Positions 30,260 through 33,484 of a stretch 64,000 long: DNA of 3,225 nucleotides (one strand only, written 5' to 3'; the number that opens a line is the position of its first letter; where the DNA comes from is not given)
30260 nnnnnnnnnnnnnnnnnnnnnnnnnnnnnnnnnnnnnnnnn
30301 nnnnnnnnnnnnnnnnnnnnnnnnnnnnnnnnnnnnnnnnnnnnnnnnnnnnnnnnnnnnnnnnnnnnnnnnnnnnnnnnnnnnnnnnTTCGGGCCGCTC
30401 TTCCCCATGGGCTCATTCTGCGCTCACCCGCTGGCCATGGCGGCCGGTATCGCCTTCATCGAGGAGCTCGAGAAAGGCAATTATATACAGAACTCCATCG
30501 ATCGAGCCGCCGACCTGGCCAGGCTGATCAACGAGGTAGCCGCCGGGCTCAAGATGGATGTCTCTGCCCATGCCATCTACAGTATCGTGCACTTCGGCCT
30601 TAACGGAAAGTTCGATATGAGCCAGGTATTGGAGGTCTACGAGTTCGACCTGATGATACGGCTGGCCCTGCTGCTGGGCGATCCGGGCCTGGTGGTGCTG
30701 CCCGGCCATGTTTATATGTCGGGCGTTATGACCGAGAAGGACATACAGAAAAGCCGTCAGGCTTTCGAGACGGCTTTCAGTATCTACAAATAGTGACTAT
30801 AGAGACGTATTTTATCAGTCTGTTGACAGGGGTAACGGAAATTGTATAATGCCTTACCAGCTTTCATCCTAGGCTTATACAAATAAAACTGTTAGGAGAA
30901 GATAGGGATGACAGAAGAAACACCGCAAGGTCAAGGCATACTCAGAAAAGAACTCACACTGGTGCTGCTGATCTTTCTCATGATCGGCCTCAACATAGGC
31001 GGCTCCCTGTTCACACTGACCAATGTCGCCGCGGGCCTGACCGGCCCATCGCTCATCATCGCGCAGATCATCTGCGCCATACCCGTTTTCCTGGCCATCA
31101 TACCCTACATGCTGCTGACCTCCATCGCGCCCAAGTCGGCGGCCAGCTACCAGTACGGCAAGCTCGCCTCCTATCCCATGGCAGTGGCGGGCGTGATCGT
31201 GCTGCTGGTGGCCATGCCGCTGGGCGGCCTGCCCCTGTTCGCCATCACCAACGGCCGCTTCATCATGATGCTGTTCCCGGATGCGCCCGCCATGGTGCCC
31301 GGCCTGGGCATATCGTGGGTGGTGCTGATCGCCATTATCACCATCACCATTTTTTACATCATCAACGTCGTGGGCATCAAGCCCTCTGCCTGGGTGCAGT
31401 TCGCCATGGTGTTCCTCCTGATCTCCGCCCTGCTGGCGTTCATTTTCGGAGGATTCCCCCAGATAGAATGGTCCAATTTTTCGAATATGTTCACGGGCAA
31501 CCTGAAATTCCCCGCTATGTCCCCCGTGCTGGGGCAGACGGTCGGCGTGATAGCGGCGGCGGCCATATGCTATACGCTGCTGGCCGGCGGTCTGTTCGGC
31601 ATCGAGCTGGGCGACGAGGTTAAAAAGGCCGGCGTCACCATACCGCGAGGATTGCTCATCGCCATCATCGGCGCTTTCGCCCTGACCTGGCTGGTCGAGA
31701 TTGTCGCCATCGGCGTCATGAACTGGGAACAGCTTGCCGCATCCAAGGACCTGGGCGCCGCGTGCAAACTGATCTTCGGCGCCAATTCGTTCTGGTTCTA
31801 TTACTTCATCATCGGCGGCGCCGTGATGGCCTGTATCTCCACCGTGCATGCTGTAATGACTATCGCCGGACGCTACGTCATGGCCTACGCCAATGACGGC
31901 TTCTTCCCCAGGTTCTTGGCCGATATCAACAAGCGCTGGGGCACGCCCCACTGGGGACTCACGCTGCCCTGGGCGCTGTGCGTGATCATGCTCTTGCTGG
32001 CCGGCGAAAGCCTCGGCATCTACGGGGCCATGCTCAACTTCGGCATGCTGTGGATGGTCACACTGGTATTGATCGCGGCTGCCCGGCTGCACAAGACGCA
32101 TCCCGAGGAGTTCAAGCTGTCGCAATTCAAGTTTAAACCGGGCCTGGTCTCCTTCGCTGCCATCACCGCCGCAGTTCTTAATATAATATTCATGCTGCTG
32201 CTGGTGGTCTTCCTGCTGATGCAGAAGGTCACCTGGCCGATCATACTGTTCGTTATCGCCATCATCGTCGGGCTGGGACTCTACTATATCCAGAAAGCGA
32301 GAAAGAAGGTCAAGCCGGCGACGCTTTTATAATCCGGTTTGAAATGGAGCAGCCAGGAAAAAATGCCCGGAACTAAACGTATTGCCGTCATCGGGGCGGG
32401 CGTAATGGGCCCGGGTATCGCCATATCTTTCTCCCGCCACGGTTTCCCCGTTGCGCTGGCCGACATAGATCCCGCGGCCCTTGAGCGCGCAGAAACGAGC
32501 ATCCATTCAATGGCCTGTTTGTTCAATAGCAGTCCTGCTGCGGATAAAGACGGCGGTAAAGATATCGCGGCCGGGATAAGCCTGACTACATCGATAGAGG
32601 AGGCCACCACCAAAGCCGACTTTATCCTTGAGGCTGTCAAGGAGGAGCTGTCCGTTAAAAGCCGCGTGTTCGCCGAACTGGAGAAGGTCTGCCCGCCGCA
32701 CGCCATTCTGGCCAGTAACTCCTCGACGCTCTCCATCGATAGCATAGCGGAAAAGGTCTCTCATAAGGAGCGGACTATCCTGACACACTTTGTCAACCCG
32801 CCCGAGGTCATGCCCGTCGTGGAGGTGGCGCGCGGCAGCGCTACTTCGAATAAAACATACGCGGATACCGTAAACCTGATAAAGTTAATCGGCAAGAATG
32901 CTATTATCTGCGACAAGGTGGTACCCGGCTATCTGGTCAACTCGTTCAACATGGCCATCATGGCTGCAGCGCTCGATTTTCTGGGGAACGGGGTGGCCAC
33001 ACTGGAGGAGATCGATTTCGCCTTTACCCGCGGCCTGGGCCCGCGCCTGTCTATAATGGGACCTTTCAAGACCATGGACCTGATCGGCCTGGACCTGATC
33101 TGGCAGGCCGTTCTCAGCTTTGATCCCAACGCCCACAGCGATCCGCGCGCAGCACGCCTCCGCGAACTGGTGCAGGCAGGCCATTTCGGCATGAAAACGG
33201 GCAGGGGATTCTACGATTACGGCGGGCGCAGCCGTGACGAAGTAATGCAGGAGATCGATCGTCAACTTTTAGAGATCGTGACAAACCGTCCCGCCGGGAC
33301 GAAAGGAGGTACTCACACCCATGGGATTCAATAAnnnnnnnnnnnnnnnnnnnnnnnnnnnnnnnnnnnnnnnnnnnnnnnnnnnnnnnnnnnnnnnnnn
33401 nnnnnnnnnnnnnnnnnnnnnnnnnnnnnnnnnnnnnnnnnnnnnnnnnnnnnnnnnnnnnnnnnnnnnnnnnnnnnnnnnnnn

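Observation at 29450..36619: BKACE-centred catabolic cluster with a HemL-like aminotransferase, two dehydrogenases and two transporters: substrate unknown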

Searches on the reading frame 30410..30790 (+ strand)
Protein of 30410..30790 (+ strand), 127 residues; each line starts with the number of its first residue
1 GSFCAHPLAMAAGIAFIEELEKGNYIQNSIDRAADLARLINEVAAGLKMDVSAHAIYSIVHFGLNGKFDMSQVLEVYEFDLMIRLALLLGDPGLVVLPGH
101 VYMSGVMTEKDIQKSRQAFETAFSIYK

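Call 96: search_solved_structures(query=window:30410-30790:+, show_alignments=5, max_evalue=1)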
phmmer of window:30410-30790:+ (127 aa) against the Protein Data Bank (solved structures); distinct sequences matched with E-value up to 1: 4.
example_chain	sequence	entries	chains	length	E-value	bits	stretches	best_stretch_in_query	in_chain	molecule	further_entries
4uhm_A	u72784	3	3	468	0.019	18.5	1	3-41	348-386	OMEGA AMINO ACID-PYRUVATE AMINOTRANSFERASE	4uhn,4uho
2epj_A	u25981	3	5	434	0.4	14.3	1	1-45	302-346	Glutamate-1-semialdehyde 2,1-aminomutase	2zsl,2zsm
4b98_A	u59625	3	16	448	0.47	14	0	3-37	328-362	BETA-ALANINE--PYRUVATE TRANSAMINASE | BETA-ALANINE-PYRUVATE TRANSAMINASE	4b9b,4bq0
3a8u_X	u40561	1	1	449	0.6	13.7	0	3-67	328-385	Omega-amino acid--pyruvate aminotransferase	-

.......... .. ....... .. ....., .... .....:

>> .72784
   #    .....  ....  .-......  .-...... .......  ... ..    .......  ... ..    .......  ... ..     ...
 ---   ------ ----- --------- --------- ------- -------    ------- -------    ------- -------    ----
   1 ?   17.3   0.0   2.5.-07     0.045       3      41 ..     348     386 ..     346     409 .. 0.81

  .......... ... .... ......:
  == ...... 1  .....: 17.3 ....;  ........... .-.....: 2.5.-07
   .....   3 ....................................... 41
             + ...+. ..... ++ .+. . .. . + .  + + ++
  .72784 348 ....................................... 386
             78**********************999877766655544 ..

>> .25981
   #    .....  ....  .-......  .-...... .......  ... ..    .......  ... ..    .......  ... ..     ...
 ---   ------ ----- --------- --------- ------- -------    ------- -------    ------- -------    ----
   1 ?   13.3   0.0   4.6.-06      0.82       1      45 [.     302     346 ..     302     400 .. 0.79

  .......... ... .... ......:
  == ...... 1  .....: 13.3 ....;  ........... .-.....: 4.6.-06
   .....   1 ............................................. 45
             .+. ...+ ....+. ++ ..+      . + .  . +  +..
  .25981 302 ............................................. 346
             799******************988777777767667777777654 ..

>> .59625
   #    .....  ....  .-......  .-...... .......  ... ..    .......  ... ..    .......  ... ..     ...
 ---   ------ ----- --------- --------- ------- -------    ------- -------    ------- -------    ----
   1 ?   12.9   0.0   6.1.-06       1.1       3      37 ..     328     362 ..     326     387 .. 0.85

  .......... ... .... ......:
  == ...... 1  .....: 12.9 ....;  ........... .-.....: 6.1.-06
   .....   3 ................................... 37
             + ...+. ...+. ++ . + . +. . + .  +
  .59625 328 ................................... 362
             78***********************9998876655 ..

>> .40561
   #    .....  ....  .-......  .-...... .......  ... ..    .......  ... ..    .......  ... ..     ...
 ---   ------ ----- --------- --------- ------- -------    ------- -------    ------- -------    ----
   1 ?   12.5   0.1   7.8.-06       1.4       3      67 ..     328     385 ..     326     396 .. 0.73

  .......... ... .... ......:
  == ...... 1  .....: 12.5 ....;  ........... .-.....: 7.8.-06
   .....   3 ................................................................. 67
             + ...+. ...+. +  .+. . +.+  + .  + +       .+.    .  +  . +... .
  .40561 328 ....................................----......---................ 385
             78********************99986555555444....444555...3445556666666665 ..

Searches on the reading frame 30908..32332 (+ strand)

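Call 3: search_protein_families(library=pfam, proteins=[window:30908-32332:+])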
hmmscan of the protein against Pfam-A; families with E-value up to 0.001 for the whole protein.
window:30908-32332:+ (474 aa): 2 families
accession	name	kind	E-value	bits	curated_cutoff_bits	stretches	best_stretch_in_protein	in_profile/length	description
PF13520.12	AA_permease_2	-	2.5e-29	102.9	27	1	17-453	2-425/427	Amino acid permease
PF00324.27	AA_permease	-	3.1e-18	66.2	24.6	1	22-467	3-462/470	Amino acid permease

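Call 4: search_protein_families(library=ncbifam, proteins=[window:30908-32332:+])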
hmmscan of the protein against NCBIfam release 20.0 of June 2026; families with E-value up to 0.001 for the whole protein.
window:30908-32332:+ (474 aa): 4 families
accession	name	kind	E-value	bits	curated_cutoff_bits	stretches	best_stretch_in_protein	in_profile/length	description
TIGR00909.1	2A0306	subfamily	2.5e-28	99.2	556.8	1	12-461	1-428/429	amino acid transporter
NF053761.1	BrChAATpBcaP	equivalog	1.8e-22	80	690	1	7-464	15-453/460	branched-chain amino acid transporter BcaP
TIGR00908.1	2A0305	equivalog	2.3e-22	79.5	381.75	1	12-460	5-430/442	ethanolamine permease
TIGR00906.1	2A0303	subfamily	7.3e-11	41.2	681.7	2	140-390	167-422/602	cationic amino acid transport permease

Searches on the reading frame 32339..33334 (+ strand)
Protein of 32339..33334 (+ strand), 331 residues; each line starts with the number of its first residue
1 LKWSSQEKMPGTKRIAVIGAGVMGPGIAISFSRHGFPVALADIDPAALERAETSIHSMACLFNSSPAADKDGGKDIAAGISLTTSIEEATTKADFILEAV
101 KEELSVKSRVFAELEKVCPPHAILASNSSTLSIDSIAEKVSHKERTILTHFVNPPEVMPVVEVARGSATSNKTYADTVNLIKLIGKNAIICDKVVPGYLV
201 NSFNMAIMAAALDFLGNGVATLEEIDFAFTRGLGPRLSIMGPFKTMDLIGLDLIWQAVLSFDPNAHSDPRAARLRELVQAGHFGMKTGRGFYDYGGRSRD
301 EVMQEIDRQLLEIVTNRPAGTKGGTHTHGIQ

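Call 3: search_protein_families(library=pfam, proteins=[window:32339-33334:+])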
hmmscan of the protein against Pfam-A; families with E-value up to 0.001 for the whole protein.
window:32339-33334:+ (331 aa): 5 families
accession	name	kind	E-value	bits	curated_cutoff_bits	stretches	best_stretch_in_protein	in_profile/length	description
PF02737.24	3HCDH_N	-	6.3e-56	189.6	22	1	15-192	2-178/180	3-hydroxyacyl-CoA dehydrogenase, NAD binding domain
PF00725.27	3HCDH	-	1.3e-18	67.7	22.1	1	197-294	1-97/97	3-hydroxyacyl-CoA dehydrogenase, C-terminal domain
PF03446.21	NAD_binding_2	-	1.2e-08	35.5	21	1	14-144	1-111/161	NAD binding domain of 6-phosphogluconate dehydrogenase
PF01210.29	NAD_Gly3P_dh_N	-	9.6e-05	22.8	23.1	1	15-126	2-101/158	NAD-dependent glycerol-3-phosphate dehydrogenase N-terminus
PF03807.23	F420_oxidored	-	0.00075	20.5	21.6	0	14-101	1-68/94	NADP oxidoreductase coenzyme F420-dependent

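Call 4: search_protein_families(library=ncbifam, proteins=[window:32339-33334:+])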
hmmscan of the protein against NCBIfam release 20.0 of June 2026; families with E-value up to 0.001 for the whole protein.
window:32339-33334:+ (331 aa): 23 families
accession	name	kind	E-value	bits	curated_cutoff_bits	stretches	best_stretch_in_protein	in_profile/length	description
NF006124.0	PRK08268.1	subfamily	3.3e-62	211.1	508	1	10-303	5-297/507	3-hydroxyacyl-CoA dehydrogenase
NF042925.1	FHMPC_DH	equivalog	1.3e-58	198.7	500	1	13-312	1-298/304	5-formyl-3-hydroxy-2-methylpyridine 4-carboxylate 5-dehydrogenase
NF004474.0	PRK05808.1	subfamily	3e-58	197.3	408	1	13-294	4-282/283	3-hydroxybutyryl-CoA dehydrogenase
NF004783.0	PRK06129.1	equivalog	1.3e-57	195.6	347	1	13-248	3-238/315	3-hydroxyacyl-CoA dehydrogenase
NF006143.0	PRK08293.1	equivalog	3.8e-57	193.8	312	1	12-295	4-288/291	3-hydroxyacyl-CoA dehydrogenase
NF006722.0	PRK09260.1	equivalog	2e-55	188.1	429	1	13-299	3-286/289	3-hydroxyacyl-CoA dehydrogenase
TIGR02279.1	PaaC-3OHAcCoADH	equivalog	8.8e-52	176.6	669.4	1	12-307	5-298/503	3-hydroxyacyl-CoA dehydrogenase PaaH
NF006125.0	PRK08269.1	equivalog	1.3e-51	175.7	427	1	12-313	5-315/334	3-hydroxybutyryl-CoA dehydrogenase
NF004699.0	PRK06035.1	equivalog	8.9e-50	169.5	500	1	13-295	4-291/294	3-hydroxyacyl-CoA dehydrogenase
NF005715.0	PRK07530.1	equivalog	2e-49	168.6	420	1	13-297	5-286/292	3-hydroxybutyryl-CoA dehydrogenase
NF008727.0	PRK11730.1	equivalog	2.2e-49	168.5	870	1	8-316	309-614/717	fatty acid oxidation complex subunit alpha FadB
NF005875.0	PRK07819.1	subfamily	1.7e-46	159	319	1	12-294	5-286/287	3-hydroxybutyryl-CoA dehydrogenase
TIGR02437.1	FadB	equivalog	6.2e-43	147.1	933.55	1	12-315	313-613/714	fatty acid oxidation complex subunit alpha FadB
NF008363.0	PRK11154.1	equivalog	1.4e-41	142.4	869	1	11-319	308-610/708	fatty acid oxidation complex subunit alpha FadJ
TIGR02440.1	FadJ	equivalog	1.1e-37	129.7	968.45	1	12-323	304-607/699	fatty acid oxidation complex subunit alpha FadJ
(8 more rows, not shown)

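Call 31: search_solved_structures(query=window:32339-33334:+)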
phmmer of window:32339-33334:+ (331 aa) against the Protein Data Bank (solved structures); distinct sequences matched with E-value up to 0.001: 50.
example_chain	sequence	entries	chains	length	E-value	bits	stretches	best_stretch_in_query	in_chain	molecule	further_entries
4kug_A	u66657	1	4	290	2.7e-45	158.3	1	13-296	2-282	3-hydroxybutyryl-CoA dehydrogenase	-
4kue_A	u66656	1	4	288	3.3e-45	158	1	13-295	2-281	3-hydroxybutyryl-CoA dehydrogenase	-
4kuh_A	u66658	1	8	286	5.4e-45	157.3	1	13-295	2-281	3-hydroxybutyryl-CoA dehydrogenase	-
4r1n_A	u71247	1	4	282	5.7e-45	157.2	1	13-295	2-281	3-hydroxybutyryl-CoA dehydrogenase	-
6aa8_A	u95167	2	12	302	8e-45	156.8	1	12-295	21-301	3-hydroxybutyryl-CoA dehydrogenase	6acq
4om8_A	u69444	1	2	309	3.7e-44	154.6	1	13-311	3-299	5-formyl-3-hydroxy-2-methylpyridine 4-carboxylate 5-dehydrogenase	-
3mog_A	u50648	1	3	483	4.3e-40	141.2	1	13-297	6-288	Probable 3-hydroxybutyryl-CoA dehydrogenase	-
9fbd_A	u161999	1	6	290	9e-40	140.2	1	12-297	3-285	3-hydroxybutyryl-CoA dehydrogenase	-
1f12_A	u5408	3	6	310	1.6e-39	139.3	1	11-294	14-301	L-3-HYDROXYACYL-COA DEHYDROGENASE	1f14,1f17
1f0y_A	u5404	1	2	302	2.2e-39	138.9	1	11-294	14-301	L-3-HYDROXYACYL-COA DEHYDROGENASE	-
3had_A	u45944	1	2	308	2.4e-39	138.8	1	11-295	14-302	PROTEIN (L-3-HYDROXYACYL COA DEHYDROGENASE)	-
3rqs_A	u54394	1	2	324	2.8e-39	138.6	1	11-294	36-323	Hydroxyacyl-coenzyme A dehydrogenase, mitochondrial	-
4j0e_A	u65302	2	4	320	3e-39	138.5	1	9-295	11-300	Probable 3-hydroxyacyl-CoA dehydrogenase F54C8.1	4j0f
2hdh_A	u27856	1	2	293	3.4e-39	138.3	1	13-295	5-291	L-3-HYDROXYACYL COA DEHYDROGENASE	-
1lsj_A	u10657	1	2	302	5.6e-39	137.6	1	11-294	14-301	3-HYDROXYACYL-COA DEHYDROGENASE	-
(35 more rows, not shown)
